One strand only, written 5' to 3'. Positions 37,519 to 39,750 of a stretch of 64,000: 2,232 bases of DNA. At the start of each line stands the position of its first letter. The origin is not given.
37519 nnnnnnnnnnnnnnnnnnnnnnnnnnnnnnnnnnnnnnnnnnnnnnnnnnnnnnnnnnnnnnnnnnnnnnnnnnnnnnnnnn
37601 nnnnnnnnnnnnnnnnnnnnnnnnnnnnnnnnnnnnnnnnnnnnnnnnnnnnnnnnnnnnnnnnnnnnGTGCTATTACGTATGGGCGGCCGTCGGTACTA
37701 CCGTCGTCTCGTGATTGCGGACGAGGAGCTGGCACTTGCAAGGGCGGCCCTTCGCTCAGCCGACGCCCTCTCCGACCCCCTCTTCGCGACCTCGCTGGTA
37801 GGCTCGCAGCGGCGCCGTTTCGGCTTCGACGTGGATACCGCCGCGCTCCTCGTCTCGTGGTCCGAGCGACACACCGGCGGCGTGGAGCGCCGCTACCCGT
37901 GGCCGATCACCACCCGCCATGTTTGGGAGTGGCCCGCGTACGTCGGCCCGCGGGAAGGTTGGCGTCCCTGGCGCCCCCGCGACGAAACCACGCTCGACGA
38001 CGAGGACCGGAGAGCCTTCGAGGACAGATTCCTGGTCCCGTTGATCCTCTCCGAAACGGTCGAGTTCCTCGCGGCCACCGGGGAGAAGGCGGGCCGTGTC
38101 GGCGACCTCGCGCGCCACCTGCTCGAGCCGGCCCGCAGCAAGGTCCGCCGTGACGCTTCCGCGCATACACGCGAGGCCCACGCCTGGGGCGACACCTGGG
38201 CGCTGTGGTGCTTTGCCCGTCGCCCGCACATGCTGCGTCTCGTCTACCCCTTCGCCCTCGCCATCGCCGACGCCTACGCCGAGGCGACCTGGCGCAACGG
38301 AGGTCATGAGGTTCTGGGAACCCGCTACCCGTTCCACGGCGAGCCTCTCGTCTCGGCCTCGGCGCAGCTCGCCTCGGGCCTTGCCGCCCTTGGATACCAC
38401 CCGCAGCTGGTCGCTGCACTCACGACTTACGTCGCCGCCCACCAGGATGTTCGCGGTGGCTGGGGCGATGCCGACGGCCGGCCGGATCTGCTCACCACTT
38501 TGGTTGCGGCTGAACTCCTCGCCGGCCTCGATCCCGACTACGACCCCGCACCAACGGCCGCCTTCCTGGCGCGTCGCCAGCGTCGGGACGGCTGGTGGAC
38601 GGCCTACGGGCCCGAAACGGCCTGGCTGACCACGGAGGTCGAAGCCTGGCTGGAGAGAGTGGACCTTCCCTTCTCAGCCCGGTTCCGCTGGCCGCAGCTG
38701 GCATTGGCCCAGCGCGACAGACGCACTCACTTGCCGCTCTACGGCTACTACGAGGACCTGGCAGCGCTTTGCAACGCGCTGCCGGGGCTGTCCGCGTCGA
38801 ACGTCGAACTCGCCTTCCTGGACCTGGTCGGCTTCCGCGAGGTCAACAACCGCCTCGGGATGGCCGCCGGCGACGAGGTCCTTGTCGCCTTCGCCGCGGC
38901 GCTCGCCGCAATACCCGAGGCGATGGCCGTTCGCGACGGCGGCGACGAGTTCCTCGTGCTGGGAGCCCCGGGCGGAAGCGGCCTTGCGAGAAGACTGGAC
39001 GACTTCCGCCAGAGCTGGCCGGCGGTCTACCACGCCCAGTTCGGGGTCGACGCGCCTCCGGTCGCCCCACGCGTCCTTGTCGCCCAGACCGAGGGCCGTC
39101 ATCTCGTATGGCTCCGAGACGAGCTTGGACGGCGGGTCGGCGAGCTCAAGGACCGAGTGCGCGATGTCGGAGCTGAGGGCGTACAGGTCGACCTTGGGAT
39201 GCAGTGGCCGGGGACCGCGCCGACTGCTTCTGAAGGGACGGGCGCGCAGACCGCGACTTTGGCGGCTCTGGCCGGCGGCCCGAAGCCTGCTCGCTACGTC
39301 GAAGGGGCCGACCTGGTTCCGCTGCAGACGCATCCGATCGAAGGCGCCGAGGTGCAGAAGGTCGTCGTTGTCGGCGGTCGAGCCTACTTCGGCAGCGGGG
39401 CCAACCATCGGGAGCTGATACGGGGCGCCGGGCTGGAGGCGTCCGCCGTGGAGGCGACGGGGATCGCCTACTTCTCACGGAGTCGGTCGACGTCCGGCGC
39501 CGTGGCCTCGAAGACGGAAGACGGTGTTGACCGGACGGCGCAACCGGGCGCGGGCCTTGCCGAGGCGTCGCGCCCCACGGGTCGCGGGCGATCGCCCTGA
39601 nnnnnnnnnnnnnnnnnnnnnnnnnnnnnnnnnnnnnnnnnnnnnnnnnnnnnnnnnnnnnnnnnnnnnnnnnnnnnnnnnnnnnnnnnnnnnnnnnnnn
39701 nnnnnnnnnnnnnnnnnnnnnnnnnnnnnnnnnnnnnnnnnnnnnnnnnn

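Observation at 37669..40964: GGDEF diguanylate-cyclase domain fused to an alpha/alpha-toroid (prenyltransferase / terpene-cyclase repeat-like) N-terminal half, encoded next to a flotillin-like SPFH protein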

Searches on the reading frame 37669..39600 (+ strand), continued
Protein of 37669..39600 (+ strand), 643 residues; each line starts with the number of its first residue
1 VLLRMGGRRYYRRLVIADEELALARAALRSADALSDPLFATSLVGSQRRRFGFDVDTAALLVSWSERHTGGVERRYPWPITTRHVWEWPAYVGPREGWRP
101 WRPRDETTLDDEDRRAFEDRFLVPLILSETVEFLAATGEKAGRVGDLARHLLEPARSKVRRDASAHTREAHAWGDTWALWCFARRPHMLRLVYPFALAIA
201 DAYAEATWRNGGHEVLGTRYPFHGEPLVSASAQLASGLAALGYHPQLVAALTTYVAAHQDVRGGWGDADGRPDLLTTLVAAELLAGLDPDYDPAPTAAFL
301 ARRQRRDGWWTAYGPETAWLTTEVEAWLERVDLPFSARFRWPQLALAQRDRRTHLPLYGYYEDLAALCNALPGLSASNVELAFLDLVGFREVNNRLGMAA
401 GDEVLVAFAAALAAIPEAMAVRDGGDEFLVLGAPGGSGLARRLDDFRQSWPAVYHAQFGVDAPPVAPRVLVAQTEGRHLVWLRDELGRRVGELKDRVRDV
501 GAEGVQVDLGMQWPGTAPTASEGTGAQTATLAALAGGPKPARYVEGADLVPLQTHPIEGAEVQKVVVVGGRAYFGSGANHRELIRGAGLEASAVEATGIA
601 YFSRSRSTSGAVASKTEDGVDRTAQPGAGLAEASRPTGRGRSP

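Call 24: search_solved_structures(query=A1, max_evalue=1, show_alignments=2)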
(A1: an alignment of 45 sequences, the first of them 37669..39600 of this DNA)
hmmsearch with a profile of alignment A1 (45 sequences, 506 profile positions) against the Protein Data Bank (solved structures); distinct sequences matched with E-value up to 1: 49.
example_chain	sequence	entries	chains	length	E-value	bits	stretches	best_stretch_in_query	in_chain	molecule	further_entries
4urs_A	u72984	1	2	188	3.8e-12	48.5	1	341-444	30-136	DIGUANYLATE CYCLASE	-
4urg_A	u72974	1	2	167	5.2e-12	48.1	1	343-444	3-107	DIGUANYLATE CYCLASE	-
4urq_U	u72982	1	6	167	5.3e-12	48.1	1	344-444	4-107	DIGUANYLATE CYCLASE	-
7a7e_A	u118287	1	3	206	4e-09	38.6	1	338-430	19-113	Diguanylate cyclase TpbB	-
4yme_A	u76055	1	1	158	5.9e-09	38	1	358-428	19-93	sensory box/GGDEF family protein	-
4wxw_A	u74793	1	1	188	1e-08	37.2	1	368-443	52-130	Uncharacterized protein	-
4wxo_A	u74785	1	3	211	1.3e-08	36.9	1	367-443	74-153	Uncharacterized protein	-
6zxb_A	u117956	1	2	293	1.4e-08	36.8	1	341-441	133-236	Putative GGDEF/response regulator receiver domain protein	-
6zxc_A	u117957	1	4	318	1.6e-08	36.5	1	341-441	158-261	Putative GGDEF/response regulator receiver domain protein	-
9g86_A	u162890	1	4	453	2.7e-08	35.8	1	338-467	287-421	Response regulator PleD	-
9g85_A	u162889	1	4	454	2.7e-08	35.8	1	338-467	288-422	Response regulator PleD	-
1w25_A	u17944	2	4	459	2.8e-08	35.8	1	338-467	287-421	STALKED-CELL DIFFERENTIATION CONTROLLING PROTEIN | RESPONSE REGULATOR PLED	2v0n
2wb4_A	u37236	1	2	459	2.8e-08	35.8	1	338-467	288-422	DIGUANYLATE CYCLASE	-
4iob_A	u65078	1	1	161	3.3e-08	35.5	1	345-430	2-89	Diguanylate cyclase TpbB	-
6tts_A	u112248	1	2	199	4.4e-08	35.1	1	345-447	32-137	GGDEF diguanylate cyclase DgcB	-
7xkx_A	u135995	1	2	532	0.35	12.4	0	243-308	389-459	SQHop_cyclase_C domain-containing protein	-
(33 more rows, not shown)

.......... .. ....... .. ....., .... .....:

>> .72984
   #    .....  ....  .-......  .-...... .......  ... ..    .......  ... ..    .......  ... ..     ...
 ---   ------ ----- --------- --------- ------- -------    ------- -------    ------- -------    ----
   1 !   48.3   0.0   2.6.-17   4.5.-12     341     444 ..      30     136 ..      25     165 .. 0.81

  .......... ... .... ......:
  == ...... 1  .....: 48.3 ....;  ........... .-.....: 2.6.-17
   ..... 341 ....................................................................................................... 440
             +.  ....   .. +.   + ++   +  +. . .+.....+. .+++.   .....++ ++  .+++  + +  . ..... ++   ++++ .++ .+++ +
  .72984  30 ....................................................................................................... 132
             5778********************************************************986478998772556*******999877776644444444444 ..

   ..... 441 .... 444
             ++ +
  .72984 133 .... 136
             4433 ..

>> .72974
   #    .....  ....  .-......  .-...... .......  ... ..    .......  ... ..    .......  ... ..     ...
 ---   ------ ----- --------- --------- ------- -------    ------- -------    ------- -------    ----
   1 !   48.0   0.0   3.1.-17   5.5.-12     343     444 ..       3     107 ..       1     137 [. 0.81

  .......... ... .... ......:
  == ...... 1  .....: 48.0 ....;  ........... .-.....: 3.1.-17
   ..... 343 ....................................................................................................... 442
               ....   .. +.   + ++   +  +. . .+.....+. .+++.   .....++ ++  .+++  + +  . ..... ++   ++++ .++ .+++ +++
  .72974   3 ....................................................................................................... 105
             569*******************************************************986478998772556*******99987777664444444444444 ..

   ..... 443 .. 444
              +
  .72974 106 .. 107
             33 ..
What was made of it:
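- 38701..39204 (+): GGDEF (diguanylate cyclase) domain, aa ~345-512. Family profile hits DGC structures, 4urs E 3.8e-12 (call 24).
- On GGDEF diguanylate cyclase: They align to the D...N-D...G-D positions of cyclase 4urs (call 24).
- They align with the D / N / GD / R-x-GGDEF positions of the Thermotoga cyclase 4urs (call 24).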

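Call 32: find_encoding_contigs(protein=P0012, flank=6000, max_places=2)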
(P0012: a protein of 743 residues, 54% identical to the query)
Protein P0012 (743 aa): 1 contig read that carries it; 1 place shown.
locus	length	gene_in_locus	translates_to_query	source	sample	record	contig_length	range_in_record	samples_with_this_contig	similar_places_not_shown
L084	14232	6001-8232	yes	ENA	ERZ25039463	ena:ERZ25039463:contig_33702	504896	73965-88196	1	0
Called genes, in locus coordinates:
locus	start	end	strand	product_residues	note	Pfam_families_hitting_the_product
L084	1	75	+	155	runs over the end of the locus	PF01668:SmpB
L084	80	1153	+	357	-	PF05544:Pro_racemase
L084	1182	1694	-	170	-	PF01979:Amidohydro_1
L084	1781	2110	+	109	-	-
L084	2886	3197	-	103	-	PF00699:Urease_beta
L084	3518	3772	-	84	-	-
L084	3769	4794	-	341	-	PF07690:MFS_1 (weak)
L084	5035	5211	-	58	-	-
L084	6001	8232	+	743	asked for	PF00990:GGDEF, PF00300:His_Phos_1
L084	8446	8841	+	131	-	PF06197:DUF998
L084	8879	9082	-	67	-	PF00583:Acetyltransf_1 (weak), PF13302:Acetyltransf_3 (weak)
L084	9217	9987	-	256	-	PF13549:ATP-grasp_5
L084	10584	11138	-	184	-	PF13607:Succ_CoA_lig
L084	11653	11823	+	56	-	-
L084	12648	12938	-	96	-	PF14697:Fer4_21 (faint), PF12838:Fer4_7 (weak), PF13187:Fer4_9 (weak), PF13484:Fer4_16 (faint), PF00037:Fer4, PF12797:Fer4_2 (weak), PF12837:Fer4_6 (weak), PF13237:Fer4_10 (weak)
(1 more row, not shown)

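Call 35: predict_structure(alignment_id=A3)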
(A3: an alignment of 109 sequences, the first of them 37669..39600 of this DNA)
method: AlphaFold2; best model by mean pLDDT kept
length: 643 residues; sequences in the alignment: 109
mean_pLDDT: 86.1   pTM: 0.80
mean pLDDT of the five models: 86.1, 85.6, 85.5, 85.3, 85.2
residues with pLDDT >= 90: 472; 70-90: 64; 50-70: 28; < 50: 79
segments of 3 or more residues with pLDDT < 50: 1-3, 522-550, 552-555, 605-643
pLDDT, mean of each block of 10 residues (from residue 1): 47 77 97 97 95 86 89 89 95 96 92 91 98 97 97 97 97 98 96 97 98 97 98 97 95 98 97 98 98 97 98 98 98 96 80 95 96 98 98 97 98 97 97 98 98 98 98 98 98 97 98 83 37 28 40 50 74 72 76 80 49 33 33 39 40
secondary structure, 60 per line:
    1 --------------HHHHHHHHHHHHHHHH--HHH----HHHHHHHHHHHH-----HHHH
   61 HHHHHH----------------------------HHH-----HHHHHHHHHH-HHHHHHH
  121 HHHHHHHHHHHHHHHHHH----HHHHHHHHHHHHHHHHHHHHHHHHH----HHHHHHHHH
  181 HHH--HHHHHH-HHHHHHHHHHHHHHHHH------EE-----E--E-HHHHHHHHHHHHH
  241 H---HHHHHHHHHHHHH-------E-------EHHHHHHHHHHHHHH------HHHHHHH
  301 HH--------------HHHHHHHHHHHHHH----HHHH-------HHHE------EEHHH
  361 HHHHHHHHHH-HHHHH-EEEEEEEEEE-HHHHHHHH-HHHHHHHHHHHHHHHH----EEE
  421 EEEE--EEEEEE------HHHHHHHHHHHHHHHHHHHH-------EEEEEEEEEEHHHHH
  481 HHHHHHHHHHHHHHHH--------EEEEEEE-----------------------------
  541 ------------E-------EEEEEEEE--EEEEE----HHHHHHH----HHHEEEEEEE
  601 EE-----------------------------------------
elements in order: H15-30 H40-51 H57-66 H103-112 H114-138 H143-167 H172-183 H186-191 H193-209 H228-241 H245-257 H274-287 H294-302 H317-330 H335-338 H358-370 H372-376 E378-387 H389-396 H398-413 E418-424 E427-432 H439-458 E466-475 H476-496 E505-511 E561-568 E571-575 H580-586 E594-602
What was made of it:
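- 39205..39597 (+): Clade-specific C-terminal extension: disordered linker aa 513-555, mini-domain aa 556-604 (39334-39480), disordered tail aa 605-643. AF2 full-length model (call 35).
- On GGDEF diguanylate cyclase: AF2 pLDDT 95-98 over aa 350-512 (call 35).
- The full-length model packs the two domains rigidly, with pTM 0.80 (call 35).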

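Call 36: search_protein_families(library=pfam, alignment_id=A4, max_evalue=0.00001)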
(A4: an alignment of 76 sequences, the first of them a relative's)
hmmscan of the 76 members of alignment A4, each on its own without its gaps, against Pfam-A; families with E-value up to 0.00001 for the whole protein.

A. member 1, L004:11918-13180:+ (421 aa): 1 family
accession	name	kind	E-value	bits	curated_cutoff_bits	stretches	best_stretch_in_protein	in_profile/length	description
PF01145.31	Band_7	-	2.6e-16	60.6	23.6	1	49-232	3-166/176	SPFH domain / Band 7 family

B. families by the number of members that match (of 76 scanned): 58 families (the first 25 are shown)
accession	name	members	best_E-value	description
PF07992.20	Pyr_redox_2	14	7.7e-52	Pyridine nucleotide-disulphide oxidoreductase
PF13738.12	Pyr_redox_3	14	6.1e-21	Pyridine nucleotide-disulphide oxidoreductase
PF00070.33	Pyr_redox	14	1.6e-19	Pyridine nucleotide-disulphide oxidoreductase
PF13177.12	DNA_pol3_delta2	6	1e-37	DNA polymerase III, delta subunit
PF12169.13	DNA_pol3_gamma3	6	8e-26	DNA polymerase III subunits gamma and tau domain III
PF22608.2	DNAX_ATPase_lid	6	1.9e-18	DNA polymerase III clamp loader subunit, ATPase lid domain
PF00004.35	AAA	6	3.3e-09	ATPase family associated with various cellular activities (AAA)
PF00664.28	ABC_membrane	5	3.1e-49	ABC transporter transmembrane region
PF00005.33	ABC_tran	5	1.8e-31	ABC transporter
PF13604.12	AAA_30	4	1.9e-06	AAA domain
PF00171.27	Aldedh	2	2.6e-154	Aldehyde dehydrogenase family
PF00829.26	Ribosomal_L21p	2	3.5e-35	Ribosomal prokaryotic L21 protein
PF00072.30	Response_reg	2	1.9e-14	Response regulator receiver domain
PF00440.29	TetR_N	2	2.3e-14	Bacterial regulatory proteins, tetR family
PF13614.12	AAA_31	2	2.4e-13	AAA domain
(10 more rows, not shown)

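Call 52: search_protein_families(library=pfam, alignment_id=A1, max_evalue=1)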
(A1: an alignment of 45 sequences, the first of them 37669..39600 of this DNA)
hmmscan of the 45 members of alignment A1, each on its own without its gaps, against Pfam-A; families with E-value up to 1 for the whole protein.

A. member 1, window:37669-39600:+ (643 aa): 2 families
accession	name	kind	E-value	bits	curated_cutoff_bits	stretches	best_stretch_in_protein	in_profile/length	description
PF00990.26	GGDEF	-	2.5e-07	31.1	23.8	1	375-431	29-87/161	Diguanylate cyclase, GGDEF domain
PF03934.19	T2SSK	-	0.11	13.3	24.2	1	281-311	8-37/63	Type II secretion system (T2SS), protein K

B. families by the number of members that match (of 45 scanned): 12 families
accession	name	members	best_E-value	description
PF00990.26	GGDEF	45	1.4e-10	Diguanylate cyclase, GGDEF domain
PF00432.27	Prenyltrans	7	0.0073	Prenyltransferase alpha-alpha toroid domain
PF13249.12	SQHop_cyclase_N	5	0.0069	Squalene-hopene cyclase N-terminal domain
PF13243.12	SQHop_cyclase_C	5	0.0097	Squalene-hopene cyclase C-terminal domain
PF03934.19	T2SSK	4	0.071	Type II secretion system (T2SS), protein K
PF00300.27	His_Phos_1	1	3.5e-43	Histidine phosphatase superfamily (branch 1)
PF18603.7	LAL_C2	1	0.013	L-amino acid ligase C-terminal domain 2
PF19698.5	DUF6197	1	0.11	Family of unknown function (DUF6197)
PF11347.14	CRR42-like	1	0.18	Protein CHLORORESPIRATORY REDUCTION 42-like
PF13700.11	DUF4158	1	0.22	Domain of unknown function (DUF4158)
PF12146.15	Hydrolase_4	1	0.25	Serine aminopeptidase, S33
PF05957.18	DUF883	1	0.36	DUF883 N-terminal domain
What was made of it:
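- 38398..38670 (+): Two tandem QW/prenyltransferase-like repeats (aa 244-291 with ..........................; aa 292-334 with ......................). Sub-threshold Prenyltrans/SQHop_cyclase Pfam hits in 5-7 of 45 family members (call 52).
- On Terpenoid cyclase / protein prenyltransferase alpha-alpha toroid superfamily: Sub-threshold matches (best E 0.007-0.01) in 7, 5 and 5 of 45 family members (call 52).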

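Call 69: search_protein_families(library=pfam, proteins=[L010:7300-8640:+, L044:7427-8716:+], max_evalue=0.1)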
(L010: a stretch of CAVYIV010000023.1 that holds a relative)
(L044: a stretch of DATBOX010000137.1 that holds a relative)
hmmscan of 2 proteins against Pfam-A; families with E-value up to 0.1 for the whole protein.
L010:7300-8640:+ (447 aa): 2 families
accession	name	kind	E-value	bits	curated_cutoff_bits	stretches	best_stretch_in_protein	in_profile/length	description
PF00990.26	GGDEF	-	2.1e-39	135.3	23.8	1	280-433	2-158/161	Diguanylate cyclase, GGDEF domain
PF01275.24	Myelin_PLP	-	0.048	13.8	23.8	1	207-269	79-136/231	Myelin proteolipid protein (PLP or lipophilin)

L044:7427-8716:+ (430 aa): 1 family
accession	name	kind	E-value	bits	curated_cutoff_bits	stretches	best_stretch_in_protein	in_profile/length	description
PF00990.26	GGDEF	-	5.4e-30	104.7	23.8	1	258-393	2-137/161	Diguanylate cyclase, GGDEF domain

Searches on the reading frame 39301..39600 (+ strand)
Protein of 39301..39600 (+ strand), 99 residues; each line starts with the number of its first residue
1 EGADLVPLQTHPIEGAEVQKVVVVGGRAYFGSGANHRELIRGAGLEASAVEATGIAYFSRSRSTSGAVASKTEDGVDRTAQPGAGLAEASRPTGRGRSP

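Call 68: find_homologous_proteins(query=window:39301-39600:+, max_evalue=0.01)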
Query window:39301-39600:+: 28 candidates shared short words with the query, none scored E <= 0.01.
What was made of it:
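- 39205..39597 (+): No homologues found with it alone (call 68).
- Tried and rejected: A search for homologues of the C-terminal extension alone returned nothing (call 68).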
